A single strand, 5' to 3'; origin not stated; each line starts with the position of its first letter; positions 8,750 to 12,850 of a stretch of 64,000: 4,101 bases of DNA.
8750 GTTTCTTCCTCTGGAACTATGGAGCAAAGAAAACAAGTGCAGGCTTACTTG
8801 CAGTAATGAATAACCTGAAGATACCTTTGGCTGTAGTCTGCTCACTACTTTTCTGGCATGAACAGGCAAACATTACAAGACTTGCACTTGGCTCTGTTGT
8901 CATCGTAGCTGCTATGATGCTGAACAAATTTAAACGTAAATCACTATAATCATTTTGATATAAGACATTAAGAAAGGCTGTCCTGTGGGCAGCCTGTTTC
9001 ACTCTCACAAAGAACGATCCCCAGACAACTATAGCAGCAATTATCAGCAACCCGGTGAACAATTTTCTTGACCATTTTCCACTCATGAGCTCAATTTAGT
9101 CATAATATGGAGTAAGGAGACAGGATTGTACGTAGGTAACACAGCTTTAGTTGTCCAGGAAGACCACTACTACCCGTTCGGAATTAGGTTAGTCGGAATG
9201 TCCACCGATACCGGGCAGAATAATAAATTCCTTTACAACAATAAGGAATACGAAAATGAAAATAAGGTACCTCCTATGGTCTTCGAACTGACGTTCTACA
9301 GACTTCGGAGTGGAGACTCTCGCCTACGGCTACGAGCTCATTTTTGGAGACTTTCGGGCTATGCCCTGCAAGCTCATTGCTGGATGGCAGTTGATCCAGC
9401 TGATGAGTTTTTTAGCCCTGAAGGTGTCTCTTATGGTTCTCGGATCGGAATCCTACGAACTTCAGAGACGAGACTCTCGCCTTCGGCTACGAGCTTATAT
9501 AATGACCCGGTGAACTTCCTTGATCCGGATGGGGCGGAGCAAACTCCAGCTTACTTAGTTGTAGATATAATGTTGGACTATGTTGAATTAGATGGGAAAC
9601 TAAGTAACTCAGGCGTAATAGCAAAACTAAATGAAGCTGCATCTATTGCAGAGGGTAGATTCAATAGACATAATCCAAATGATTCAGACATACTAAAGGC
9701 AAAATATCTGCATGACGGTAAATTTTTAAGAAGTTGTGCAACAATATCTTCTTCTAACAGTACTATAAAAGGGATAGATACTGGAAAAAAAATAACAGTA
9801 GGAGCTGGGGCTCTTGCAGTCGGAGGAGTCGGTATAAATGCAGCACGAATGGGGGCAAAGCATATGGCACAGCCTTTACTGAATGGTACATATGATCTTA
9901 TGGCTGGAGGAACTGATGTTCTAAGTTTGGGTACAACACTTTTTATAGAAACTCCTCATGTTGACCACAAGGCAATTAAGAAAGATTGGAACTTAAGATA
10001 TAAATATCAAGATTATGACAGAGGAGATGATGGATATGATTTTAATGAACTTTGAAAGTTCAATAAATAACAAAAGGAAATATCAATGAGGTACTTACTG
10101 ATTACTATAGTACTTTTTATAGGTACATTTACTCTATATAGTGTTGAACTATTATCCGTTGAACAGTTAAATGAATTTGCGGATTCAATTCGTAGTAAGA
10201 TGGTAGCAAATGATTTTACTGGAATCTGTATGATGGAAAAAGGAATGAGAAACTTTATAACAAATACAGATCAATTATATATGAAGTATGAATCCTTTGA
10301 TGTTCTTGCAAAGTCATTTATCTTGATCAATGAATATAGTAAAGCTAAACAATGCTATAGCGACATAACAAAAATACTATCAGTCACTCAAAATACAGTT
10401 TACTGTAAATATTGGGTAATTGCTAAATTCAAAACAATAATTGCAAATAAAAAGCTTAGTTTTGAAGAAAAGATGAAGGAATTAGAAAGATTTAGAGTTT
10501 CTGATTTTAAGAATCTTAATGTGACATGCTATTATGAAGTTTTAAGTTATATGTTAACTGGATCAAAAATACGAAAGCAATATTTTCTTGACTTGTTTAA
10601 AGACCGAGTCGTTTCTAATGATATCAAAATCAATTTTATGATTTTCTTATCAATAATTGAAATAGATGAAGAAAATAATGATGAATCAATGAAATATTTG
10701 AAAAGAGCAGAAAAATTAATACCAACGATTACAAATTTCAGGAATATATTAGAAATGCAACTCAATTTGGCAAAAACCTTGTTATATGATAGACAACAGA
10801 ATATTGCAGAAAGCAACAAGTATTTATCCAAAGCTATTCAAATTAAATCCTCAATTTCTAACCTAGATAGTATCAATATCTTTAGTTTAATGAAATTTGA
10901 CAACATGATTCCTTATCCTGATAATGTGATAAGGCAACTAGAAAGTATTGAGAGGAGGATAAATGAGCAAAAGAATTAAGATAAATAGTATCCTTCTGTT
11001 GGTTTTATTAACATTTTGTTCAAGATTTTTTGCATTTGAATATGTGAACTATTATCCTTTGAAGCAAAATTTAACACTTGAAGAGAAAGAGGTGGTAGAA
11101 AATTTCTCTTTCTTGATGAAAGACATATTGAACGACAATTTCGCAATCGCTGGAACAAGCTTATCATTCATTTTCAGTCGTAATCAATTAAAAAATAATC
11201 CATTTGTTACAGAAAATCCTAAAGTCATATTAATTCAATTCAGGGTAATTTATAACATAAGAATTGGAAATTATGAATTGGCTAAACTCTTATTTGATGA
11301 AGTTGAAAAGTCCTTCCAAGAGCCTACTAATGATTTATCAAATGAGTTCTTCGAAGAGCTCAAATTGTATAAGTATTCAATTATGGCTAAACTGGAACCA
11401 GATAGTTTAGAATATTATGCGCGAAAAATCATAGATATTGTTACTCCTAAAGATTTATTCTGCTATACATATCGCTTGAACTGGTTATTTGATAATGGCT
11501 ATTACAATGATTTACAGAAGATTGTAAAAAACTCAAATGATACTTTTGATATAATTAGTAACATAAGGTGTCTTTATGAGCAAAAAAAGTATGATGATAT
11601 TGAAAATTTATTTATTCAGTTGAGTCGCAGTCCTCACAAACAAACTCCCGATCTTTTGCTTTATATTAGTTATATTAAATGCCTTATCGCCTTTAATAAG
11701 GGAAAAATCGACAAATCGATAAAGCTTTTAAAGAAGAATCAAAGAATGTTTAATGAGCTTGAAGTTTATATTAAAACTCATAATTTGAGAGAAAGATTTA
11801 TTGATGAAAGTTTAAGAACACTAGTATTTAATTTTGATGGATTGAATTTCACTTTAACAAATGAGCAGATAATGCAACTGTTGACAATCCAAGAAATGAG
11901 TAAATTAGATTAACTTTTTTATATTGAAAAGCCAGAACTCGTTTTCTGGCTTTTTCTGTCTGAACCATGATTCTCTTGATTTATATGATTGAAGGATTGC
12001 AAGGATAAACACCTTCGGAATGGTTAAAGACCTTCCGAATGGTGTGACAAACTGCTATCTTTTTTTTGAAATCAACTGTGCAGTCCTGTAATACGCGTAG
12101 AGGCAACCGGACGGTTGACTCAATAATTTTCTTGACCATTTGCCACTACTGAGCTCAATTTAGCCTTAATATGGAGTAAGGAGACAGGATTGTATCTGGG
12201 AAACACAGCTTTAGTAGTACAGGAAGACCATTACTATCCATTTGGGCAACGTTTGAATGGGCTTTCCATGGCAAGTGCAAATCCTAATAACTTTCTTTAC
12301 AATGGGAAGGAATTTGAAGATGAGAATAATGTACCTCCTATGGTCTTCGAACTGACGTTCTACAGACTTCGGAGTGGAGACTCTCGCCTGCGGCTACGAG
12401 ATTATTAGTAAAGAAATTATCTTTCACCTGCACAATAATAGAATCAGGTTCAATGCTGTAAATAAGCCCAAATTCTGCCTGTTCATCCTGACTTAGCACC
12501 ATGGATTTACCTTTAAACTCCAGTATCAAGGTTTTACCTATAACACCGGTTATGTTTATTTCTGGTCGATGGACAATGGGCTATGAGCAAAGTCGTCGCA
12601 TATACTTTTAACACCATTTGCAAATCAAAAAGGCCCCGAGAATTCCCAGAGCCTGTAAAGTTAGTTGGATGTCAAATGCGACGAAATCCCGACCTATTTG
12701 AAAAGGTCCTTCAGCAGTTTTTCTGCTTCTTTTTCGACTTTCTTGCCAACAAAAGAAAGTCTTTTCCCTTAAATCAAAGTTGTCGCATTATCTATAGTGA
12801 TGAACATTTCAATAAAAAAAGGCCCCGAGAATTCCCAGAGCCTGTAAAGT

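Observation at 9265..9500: GC-rich 46-nt element inserted repeatedly, in different reading phases, inside the RHS-core-like region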

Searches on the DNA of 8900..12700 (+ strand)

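Call 7: search_rna_families(source=window, start=8900, end=12700, threshold=evalue, max_evalue=10)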
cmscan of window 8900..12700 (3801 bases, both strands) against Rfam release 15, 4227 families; matches with E-value up to 10: 7.
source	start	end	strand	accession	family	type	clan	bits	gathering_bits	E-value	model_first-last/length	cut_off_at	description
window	11890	11986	-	RF01770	rimP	Cis-reg; leader;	-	28.4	47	0.099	1-102/102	no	Gammaprotebacteria rimP leader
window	9186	9258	+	RF03084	DUF2815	Gene; sRNA;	-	21.8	41.2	0.91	1-62/62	no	DUF2815 RNA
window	11843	11967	+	RF00121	MicC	Gene; sRNA;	-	21.1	90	7.7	1-123/123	no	MicC RNA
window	11921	11955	-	RF00617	cHP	Cis-reg;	CL00129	19.7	40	1.2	17-44/45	no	Flavivirus capsid hairpin cHP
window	11100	11127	+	RF00202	snoR66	Gene; snRNA; snoRNA; CD-box;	-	17.5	43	5.7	31-58/76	no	Small nucleolar RNA R66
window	11403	11449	+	RF00811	mir-84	Gene; miRNA;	-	15.2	60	9.3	14-62/75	no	mir-84 microRNA precursor family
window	10034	10088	+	RF03036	osmY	Gene; sRNA;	-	14.4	46.9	8.7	1-72/72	no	osmY RNA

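Call 36: build_rna_model(alignment_id=A4, structure=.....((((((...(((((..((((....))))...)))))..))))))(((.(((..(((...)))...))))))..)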
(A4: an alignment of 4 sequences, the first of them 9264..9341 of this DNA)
Model R1 built from alignment A4 (4 sequences, 78 columns); structure: as given.
model positions 78; base pairs 24; branch points 1; effective number of sequences 1.27; information 0.726 bits per position. Calibrated on 0.2 Mb of random sequence (short: E-values are rough).
structure used (alignment columns):
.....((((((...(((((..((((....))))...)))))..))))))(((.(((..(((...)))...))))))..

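Call 37: search_with_rna_model(model_id=R1, sources=[window, L010, L011, L020, L027, L028, L029], max_evalue=10, show_alignments=6)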
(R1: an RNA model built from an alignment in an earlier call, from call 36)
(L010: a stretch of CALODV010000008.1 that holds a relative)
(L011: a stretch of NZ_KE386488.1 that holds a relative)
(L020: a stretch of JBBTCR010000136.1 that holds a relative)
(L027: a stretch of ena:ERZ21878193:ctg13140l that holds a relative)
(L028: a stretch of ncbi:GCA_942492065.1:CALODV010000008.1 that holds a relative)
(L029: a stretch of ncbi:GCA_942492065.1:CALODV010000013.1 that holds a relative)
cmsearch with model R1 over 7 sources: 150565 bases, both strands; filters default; matches with E-value up to 10: 13.
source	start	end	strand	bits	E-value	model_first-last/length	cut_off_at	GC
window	9264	9341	+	106.5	5.5e-23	1-78/78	no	0.53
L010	1597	1674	+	105.7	8.6e-23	1-78/78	no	0.51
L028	13750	13827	+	105.7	8.6e-23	1-78/78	no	0.51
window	9421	9498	+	101.9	6.6e-22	1-78/78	no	0.5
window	12328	12405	+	101.7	7.6e-22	1-78/78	no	0.5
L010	65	145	+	72.5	6.6e-15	1-78/78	no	0.46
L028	12218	12298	+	72.5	6.6e-15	1-78/78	no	0.46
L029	11293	11369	+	62.9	1.3e-12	1-78/78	no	0.36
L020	6662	6705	-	21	0.012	1-78/78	no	0.55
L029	11381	11400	+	19.6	0.025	54-73/78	no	0.65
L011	7845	7867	+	14.1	0.5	52-74/78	no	0.65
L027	6377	6454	+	12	1.6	1-78/78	no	0.53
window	59329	59403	+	9.7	5.6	1-78/78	no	0.37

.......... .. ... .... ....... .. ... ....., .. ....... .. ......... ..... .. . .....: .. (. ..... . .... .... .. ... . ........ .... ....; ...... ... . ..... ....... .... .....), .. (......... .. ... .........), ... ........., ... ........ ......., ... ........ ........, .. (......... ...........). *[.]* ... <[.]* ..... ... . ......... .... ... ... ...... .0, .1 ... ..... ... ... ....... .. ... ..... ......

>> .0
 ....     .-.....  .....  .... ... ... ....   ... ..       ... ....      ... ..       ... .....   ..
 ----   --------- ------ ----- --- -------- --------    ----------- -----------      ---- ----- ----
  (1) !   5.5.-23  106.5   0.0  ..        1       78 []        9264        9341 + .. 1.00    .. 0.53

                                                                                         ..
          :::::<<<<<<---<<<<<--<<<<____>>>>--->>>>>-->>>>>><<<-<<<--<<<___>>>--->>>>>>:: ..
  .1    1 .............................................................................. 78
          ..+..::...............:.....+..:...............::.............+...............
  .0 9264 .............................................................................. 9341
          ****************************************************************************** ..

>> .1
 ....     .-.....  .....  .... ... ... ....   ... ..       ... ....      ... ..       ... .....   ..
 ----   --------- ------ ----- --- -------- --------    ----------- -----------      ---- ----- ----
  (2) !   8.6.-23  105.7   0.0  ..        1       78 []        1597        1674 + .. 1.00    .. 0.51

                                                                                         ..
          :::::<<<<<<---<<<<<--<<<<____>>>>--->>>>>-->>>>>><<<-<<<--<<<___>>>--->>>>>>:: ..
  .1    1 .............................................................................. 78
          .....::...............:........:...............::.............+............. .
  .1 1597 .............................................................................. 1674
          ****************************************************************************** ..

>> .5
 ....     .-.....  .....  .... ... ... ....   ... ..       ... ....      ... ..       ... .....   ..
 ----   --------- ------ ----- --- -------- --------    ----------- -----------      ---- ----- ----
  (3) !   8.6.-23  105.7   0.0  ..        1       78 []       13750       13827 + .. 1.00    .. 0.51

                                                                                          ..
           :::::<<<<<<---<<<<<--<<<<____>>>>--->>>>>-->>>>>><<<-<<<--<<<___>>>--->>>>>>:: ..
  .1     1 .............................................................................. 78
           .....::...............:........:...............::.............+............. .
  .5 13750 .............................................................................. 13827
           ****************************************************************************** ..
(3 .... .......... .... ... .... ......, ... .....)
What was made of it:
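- On Rickettsia palindromic elements (RPE): No copy lies outside tip cassettes in 150 kb (call 37).
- Within 150 kb of the window plus related loci, every confident hit is in a tip cassette (call 37).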
